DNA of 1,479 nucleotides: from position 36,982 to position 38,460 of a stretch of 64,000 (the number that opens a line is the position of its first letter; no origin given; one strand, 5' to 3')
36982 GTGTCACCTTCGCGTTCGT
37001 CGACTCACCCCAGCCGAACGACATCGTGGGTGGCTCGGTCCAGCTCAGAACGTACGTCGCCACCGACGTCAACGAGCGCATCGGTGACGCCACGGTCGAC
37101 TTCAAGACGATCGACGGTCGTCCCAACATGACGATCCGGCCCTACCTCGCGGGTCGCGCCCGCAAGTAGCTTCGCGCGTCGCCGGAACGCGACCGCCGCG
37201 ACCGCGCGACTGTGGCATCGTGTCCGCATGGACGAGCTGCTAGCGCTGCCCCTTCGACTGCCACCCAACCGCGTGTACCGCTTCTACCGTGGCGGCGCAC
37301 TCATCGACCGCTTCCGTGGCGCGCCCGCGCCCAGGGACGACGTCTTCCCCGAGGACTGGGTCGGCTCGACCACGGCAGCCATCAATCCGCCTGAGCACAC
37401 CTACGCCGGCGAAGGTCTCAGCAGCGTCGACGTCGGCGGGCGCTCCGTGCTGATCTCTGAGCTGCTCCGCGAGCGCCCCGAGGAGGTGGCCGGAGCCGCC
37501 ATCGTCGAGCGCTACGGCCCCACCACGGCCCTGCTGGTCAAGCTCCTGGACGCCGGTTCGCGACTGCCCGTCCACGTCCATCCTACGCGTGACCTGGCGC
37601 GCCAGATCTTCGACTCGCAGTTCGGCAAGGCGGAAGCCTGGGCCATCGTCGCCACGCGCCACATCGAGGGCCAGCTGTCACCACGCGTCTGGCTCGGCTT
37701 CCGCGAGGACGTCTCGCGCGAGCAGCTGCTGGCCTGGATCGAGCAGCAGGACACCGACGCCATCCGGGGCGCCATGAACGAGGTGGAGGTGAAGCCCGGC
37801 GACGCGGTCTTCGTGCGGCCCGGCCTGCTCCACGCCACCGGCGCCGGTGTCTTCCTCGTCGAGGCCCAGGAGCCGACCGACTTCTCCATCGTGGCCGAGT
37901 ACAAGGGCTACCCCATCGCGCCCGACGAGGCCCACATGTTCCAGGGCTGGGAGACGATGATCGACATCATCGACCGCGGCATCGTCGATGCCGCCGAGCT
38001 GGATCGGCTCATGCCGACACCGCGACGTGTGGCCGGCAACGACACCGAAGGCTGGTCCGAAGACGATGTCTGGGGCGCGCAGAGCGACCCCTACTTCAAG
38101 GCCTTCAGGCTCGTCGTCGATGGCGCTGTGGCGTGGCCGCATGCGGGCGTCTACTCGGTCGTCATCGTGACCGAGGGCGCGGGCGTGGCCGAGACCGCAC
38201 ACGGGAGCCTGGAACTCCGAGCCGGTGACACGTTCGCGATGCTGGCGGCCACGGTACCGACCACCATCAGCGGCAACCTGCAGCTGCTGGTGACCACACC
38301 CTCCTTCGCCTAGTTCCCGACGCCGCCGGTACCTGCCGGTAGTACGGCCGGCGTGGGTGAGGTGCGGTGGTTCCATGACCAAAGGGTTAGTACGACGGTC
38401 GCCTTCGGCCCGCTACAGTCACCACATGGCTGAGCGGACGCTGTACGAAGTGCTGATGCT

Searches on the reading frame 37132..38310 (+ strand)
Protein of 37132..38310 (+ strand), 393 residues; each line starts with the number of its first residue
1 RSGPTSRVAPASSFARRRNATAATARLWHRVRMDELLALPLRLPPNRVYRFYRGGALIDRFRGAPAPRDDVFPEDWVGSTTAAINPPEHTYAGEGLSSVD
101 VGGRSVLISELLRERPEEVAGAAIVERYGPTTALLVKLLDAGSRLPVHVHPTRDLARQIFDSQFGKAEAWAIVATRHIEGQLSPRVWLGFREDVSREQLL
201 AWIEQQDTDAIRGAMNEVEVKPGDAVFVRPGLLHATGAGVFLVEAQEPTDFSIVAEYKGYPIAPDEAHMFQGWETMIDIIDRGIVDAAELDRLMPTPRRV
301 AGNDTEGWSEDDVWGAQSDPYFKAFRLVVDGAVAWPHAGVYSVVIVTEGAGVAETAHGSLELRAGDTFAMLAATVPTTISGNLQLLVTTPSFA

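Call 81: search_protein_families(library=pfam, proteins=[window:37132-38310:+], max_evalue=0.05)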
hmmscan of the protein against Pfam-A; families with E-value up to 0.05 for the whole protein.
window:37132-38310:+ (393 aa): 5 families
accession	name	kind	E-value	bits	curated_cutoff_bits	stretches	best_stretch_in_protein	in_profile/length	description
PF21621.3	MPI_cupin_dom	-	4e-05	24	27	1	320-389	9-78/79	Mannose-6-phosphate isomerase, cupin domain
PF07883.17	Cupin_2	-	0.0004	20.5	27.2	0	216-236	36-56/70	Cupin domain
PF20511.4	PMI_typeI_cat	-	0.0064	17.1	22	1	109-161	60-112/143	Phosphomannose isomerase type I, catalytic domain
PF02311.25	AraC_binding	-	0.0073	16.5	21.1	0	216-238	41-63/135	AraC-like ligand binding domain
PF05721.19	PhyH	-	0.021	15.5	22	0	195-238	162-204/213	Phytanoyl-CoA dioxygenase (PhyH)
